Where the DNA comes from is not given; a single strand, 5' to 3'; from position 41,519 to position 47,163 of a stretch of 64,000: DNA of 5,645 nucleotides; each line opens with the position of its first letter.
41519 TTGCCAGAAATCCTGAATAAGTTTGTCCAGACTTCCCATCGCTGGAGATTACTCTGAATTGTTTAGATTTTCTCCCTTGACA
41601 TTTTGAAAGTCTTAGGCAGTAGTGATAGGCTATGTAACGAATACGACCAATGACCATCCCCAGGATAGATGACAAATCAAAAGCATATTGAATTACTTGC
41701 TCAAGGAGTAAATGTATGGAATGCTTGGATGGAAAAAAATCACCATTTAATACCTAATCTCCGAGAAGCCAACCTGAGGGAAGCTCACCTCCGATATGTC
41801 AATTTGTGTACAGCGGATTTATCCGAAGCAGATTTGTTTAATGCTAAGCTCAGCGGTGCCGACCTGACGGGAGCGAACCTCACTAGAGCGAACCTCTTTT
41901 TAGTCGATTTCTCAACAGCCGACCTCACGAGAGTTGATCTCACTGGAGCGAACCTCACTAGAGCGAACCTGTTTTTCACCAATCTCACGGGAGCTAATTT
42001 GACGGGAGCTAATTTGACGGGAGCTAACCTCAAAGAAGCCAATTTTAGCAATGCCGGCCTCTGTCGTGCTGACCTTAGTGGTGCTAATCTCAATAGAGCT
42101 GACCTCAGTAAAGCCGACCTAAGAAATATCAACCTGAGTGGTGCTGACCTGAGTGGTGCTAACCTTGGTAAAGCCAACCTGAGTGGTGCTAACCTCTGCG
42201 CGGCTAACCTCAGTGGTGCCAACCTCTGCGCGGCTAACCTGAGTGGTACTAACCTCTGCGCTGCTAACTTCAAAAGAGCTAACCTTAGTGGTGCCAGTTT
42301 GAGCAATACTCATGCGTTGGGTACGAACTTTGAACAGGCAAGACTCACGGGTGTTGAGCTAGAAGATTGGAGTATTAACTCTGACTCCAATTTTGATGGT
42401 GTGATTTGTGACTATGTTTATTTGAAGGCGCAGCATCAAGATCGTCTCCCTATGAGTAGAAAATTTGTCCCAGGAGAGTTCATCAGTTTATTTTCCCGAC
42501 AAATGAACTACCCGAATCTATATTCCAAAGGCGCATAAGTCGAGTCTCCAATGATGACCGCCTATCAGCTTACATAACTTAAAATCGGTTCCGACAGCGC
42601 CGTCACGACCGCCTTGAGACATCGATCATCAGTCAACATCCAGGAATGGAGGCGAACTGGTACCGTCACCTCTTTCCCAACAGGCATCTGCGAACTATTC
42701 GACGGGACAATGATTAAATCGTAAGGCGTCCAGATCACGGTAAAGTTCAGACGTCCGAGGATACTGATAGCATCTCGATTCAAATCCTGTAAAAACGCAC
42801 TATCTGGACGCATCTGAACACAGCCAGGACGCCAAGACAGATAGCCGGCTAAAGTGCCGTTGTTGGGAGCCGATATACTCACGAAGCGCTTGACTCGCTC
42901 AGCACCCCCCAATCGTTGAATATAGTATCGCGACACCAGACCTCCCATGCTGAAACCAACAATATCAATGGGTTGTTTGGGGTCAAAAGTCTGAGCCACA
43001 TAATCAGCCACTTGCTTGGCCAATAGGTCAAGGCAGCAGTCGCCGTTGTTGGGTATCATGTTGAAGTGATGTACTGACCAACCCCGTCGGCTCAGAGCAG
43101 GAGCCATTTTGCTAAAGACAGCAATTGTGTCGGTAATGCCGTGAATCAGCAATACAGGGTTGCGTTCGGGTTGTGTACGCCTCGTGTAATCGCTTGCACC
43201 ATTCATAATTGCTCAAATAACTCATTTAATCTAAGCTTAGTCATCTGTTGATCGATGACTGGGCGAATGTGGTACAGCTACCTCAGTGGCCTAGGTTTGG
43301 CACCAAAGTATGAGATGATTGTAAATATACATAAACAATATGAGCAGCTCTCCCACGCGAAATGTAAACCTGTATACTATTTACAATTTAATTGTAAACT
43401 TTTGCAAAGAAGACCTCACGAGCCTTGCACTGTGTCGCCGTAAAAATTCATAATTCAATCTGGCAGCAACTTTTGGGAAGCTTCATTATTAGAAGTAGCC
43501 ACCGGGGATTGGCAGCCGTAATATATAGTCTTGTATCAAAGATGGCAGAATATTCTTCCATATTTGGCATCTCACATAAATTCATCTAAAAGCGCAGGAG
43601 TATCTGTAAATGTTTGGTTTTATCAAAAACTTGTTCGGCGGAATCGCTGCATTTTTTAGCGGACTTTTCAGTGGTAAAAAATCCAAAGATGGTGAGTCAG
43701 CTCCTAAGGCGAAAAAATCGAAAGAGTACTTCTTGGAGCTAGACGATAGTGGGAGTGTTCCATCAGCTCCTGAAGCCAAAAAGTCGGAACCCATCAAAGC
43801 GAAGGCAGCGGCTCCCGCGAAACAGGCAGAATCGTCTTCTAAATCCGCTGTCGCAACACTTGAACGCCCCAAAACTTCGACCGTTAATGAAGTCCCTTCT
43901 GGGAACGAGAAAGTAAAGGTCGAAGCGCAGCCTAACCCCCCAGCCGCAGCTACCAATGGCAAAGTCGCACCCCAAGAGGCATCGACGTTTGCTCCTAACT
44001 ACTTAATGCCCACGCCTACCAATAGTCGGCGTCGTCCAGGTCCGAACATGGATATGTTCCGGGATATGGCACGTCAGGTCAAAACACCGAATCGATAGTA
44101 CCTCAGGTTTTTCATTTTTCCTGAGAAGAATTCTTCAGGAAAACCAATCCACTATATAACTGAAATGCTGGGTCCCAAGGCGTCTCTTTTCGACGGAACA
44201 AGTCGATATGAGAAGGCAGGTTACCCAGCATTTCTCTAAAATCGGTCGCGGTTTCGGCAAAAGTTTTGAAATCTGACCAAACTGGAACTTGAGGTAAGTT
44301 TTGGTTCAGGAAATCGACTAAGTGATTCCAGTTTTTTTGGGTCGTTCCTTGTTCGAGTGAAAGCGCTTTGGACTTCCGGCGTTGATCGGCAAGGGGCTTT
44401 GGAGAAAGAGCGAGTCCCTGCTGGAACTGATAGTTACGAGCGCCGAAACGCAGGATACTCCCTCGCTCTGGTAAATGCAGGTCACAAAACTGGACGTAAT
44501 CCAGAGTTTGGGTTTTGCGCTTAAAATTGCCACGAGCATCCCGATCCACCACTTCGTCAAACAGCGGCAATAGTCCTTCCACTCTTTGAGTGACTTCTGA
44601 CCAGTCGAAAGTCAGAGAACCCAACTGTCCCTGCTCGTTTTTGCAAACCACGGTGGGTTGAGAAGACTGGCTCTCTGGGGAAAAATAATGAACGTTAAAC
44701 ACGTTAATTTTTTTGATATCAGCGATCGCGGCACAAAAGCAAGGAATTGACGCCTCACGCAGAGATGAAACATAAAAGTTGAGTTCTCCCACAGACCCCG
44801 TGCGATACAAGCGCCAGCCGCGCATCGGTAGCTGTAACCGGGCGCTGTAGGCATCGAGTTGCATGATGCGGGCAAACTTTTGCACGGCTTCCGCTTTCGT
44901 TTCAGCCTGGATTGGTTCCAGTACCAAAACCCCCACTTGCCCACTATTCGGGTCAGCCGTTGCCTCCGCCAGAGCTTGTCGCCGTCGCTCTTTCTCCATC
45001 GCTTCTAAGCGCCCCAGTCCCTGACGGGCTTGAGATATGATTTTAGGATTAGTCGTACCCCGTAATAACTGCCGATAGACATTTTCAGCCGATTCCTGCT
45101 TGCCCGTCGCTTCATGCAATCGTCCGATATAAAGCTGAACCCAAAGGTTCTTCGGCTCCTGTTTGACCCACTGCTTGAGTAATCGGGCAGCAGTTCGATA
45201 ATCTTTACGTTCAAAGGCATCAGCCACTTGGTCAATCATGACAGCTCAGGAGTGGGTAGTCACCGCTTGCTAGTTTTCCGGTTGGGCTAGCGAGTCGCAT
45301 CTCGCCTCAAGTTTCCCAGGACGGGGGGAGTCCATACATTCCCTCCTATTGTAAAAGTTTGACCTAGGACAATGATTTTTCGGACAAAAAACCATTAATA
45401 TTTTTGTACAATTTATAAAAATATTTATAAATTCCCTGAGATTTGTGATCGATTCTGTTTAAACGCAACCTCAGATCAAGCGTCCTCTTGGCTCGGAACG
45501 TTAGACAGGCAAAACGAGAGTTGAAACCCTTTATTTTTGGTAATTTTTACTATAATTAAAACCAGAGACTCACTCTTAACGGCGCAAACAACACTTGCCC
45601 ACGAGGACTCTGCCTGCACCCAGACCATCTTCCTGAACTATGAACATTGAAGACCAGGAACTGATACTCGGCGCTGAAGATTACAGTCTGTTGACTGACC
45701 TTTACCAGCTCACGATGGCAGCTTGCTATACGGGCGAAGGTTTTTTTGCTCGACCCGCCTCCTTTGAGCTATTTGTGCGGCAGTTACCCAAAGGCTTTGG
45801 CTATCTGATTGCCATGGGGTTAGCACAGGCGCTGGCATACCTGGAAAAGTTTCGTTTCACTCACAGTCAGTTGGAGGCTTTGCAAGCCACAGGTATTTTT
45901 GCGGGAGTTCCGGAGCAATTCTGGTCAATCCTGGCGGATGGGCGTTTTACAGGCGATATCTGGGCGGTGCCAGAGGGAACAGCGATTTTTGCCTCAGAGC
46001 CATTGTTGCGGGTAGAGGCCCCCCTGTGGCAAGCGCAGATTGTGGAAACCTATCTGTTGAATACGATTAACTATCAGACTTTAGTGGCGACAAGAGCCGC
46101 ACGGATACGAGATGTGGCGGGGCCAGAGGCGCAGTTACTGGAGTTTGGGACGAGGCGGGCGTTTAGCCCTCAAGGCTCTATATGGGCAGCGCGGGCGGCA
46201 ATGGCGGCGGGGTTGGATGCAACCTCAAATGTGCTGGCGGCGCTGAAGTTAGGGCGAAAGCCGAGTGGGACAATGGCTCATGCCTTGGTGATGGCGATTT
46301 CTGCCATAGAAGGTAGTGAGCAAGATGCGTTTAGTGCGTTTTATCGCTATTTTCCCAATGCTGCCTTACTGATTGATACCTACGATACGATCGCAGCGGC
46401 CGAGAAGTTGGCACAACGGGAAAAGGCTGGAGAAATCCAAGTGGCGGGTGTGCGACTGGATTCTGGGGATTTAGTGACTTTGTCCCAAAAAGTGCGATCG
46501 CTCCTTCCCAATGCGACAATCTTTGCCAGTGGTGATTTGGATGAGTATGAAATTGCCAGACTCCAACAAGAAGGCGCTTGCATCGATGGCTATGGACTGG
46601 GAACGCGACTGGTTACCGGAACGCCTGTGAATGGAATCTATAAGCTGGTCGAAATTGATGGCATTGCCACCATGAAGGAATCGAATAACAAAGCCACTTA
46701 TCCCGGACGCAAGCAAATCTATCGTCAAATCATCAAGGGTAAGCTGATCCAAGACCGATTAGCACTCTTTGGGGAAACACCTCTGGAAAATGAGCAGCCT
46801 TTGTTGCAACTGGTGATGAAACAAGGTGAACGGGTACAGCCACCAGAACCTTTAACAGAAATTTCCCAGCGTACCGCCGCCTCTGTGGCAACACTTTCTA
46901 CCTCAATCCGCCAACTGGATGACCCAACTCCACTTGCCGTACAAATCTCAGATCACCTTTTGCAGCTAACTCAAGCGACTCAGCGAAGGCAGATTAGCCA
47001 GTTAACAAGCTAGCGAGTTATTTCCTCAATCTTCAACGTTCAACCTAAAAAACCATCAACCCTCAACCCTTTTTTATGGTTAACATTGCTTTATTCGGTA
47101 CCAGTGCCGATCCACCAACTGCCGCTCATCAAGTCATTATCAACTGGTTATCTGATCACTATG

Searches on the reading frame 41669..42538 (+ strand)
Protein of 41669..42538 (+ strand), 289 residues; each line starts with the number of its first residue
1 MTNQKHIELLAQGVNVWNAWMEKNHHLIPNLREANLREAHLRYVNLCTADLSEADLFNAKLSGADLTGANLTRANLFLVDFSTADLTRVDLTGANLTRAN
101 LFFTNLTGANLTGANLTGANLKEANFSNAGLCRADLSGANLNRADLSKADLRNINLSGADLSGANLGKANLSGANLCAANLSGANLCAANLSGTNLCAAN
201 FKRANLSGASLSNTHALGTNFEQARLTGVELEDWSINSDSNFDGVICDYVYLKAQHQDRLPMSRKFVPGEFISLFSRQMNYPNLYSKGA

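Call 77: search_protein_families(library=pfam, proteins=[window:41669-42538:+], max_evalue=0.00001)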
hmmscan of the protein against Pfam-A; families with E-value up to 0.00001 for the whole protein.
window:41669-42538:+ (289 aa): 4 families
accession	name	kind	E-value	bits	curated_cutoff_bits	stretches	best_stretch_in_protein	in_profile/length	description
PF00805.28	Pentapeptide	-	8.4e-72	236.6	20.2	8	155-193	2-40/40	Pentapeptide repeats (8 copies)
PF13599.13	Pentapeptide_4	-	1.7e-25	89.3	38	3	80-156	2-78/78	Pentapeptide repeat region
PF13576.12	Pentapeptide_3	-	1.9e-19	70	27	0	201-245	1-47/48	Pentapeptide repeats (9 copies)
PF25296.1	Decapeptide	-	7.7e-08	32.5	45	0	119-168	5-54/74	Decapeptide repeat region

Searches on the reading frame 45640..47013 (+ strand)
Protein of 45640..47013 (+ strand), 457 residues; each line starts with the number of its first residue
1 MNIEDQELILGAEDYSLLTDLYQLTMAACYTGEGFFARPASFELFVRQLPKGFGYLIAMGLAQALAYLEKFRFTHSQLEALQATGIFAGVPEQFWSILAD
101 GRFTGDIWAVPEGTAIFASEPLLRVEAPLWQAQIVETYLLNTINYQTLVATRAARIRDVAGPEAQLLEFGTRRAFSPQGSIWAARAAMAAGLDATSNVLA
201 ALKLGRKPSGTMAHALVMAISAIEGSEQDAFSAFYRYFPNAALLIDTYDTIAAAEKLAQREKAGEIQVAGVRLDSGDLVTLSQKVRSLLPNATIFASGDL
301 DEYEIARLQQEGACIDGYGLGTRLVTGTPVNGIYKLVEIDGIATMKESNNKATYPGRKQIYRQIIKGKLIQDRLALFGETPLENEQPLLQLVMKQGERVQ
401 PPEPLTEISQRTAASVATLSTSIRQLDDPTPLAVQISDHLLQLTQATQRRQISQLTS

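Call 77: search_protein_families(library=pfam, proteins=[window:45640-47013:+], max_evalue=0.00001)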
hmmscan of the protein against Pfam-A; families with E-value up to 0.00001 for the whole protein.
window:45640-47013:+ (457 aa): 4 families
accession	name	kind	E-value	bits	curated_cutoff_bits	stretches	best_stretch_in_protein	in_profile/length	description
PF17767.7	NAPRTase_N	-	2.7e-31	108.9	32.6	1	17-144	1-125/125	Nicotinate phosphoribosyltransferase (NAPRTase) N-terminal domain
PF17956.6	NAPRTase_C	-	1.7e-10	41.8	23.3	1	386-443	53-110/111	Nicotinate phosphoribosyltransferase C-terminal domain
PF04095.22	NAPRTase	-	2.3e-09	37.8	20.8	1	165-285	2-128/239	Nicotinate phosphoribosyltransferase (NAPRTase) family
PF02749.22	QRPTase_N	-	2.5e-07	31.3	27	0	83-144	22-79/82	Quinolinate phosphoribosyl transferase, N-terminal domain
